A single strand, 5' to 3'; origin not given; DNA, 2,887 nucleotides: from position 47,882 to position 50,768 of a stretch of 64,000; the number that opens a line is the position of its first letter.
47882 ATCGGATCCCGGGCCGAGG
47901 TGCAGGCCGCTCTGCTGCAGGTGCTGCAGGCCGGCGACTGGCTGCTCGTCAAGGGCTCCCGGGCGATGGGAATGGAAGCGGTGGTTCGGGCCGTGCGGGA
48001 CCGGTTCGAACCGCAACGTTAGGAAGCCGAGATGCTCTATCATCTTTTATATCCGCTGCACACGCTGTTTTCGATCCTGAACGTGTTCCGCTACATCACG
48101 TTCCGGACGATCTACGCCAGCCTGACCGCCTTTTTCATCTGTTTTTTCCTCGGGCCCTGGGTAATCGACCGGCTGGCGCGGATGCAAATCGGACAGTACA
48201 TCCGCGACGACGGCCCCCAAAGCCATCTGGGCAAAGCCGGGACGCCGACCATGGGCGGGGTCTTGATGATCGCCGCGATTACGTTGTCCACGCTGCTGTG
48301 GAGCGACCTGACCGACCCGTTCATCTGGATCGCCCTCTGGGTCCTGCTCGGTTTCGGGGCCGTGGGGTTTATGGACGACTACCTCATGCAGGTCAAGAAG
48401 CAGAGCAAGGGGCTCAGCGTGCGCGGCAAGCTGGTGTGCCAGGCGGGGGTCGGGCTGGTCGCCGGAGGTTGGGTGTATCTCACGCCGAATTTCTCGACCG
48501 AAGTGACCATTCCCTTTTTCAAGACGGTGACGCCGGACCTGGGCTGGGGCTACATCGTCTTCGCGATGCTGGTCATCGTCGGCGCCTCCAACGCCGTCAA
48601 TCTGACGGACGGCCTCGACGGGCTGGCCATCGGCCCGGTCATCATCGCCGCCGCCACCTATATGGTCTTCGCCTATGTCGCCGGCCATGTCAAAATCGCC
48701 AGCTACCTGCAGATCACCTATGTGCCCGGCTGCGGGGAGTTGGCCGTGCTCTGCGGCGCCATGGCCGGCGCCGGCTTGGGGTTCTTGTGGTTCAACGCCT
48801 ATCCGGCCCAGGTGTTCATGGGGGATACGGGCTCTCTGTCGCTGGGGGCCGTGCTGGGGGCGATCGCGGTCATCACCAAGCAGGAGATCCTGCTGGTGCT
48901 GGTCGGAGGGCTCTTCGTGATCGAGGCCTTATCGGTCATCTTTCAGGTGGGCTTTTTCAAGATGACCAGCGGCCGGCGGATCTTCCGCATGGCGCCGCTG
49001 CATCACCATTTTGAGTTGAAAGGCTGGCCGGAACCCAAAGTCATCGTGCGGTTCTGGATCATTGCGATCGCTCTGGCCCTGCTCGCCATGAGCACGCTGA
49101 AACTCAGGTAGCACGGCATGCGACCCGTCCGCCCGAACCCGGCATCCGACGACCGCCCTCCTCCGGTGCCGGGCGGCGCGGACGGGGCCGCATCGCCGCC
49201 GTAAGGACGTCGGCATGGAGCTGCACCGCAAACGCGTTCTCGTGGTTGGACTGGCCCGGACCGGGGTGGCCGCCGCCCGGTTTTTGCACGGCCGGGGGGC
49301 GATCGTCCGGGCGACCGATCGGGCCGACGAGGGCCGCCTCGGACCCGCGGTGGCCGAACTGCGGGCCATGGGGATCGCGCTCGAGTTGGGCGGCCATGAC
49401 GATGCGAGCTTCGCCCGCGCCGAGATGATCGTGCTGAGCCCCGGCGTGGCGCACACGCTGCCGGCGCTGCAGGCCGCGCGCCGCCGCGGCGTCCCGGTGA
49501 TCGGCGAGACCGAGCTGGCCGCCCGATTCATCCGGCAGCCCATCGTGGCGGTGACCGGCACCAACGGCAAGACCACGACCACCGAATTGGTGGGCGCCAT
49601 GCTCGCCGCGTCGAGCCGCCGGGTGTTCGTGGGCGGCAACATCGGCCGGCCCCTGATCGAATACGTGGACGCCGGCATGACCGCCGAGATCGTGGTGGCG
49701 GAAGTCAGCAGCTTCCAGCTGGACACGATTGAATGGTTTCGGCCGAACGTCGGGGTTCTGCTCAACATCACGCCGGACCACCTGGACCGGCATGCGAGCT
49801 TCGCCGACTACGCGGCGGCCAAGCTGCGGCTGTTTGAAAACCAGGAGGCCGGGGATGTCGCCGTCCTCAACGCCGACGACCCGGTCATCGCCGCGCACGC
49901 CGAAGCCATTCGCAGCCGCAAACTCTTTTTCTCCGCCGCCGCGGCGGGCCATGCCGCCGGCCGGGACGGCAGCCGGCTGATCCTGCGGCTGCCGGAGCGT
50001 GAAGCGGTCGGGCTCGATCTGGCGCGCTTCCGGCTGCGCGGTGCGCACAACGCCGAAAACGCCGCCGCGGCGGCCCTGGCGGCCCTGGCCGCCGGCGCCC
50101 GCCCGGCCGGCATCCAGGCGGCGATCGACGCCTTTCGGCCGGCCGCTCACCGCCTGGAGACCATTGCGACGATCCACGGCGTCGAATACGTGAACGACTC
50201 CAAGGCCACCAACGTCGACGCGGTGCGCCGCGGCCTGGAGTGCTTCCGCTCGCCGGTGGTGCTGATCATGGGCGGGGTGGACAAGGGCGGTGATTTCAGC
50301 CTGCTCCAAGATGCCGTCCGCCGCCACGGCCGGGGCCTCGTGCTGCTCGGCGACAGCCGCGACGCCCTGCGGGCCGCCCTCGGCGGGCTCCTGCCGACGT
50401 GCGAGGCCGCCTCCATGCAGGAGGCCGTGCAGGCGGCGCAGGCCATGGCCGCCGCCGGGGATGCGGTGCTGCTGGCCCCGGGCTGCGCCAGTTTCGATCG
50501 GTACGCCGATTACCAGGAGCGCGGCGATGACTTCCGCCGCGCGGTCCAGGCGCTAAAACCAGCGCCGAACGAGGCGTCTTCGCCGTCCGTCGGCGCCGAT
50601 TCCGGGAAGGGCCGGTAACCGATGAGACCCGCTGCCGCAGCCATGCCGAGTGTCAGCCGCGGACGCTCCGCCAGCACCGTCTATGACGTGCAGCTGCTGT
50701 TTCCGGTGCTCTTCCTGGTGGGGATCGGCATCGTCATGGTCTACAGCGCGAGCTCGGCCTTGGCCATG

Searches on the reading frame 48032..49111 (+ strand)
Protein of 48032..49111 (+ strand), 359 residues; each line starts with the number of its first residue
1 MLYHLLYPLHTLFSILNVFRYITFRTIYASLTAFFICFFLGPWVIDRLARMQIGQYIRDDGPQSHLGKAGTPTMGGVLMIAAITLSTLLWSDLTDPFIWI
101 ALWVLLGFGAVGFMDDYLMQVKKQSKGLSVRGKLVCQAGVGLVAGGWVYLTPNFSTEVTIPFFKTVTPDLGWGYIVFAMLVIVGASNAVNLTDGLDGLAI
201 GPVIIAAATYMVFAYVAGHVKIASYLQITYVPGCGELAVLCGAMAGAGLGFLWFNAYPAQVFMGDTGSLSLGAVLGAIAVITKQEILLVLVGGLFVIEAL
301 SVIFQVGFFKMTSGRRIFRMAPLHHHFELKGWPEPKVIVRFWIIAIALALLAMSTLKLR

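Call 63: search_protein_families(library=pfam, proteins=[window:48032-49111:+], max_evalue=0.00001)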
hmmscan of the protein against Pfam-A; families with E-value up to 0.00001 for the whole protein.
window:48032-49111:+ (359 aa): 1 family
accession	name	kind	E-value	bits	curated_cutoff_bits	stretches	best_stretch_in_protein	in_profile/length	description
PF00953.26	Glycos_transf_4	-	2.3e-34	119.2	27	1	99-282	2-159/160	Glycosyl transferase family 4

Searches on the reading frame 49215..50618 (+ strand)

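Call 64: search_protein_families(library=pfam, proteins=[window:49215-50618:+], max_evalue=0.00001)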
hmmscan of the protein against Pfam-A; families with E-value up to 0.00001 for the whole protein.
window:49215-50618:+ (467 aa): 3 families
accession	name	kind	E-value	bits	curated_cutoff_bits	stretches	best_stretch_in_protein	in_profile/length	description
PF08245.18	Mur_ligase_M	-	1e-33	117.4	24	1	113-290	1-200/200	Mur ligase middle domain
PF21799.2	MurD-like_N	-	9.9e-17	61.4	27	1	6-97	1-88/88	Mur ligase MurD-like, N-terminal domain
PF02875.26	Mur_ligase_C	-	8e-11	43.3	28.4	1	312-422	1-125/127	Mur ligase, glutamate ligase domain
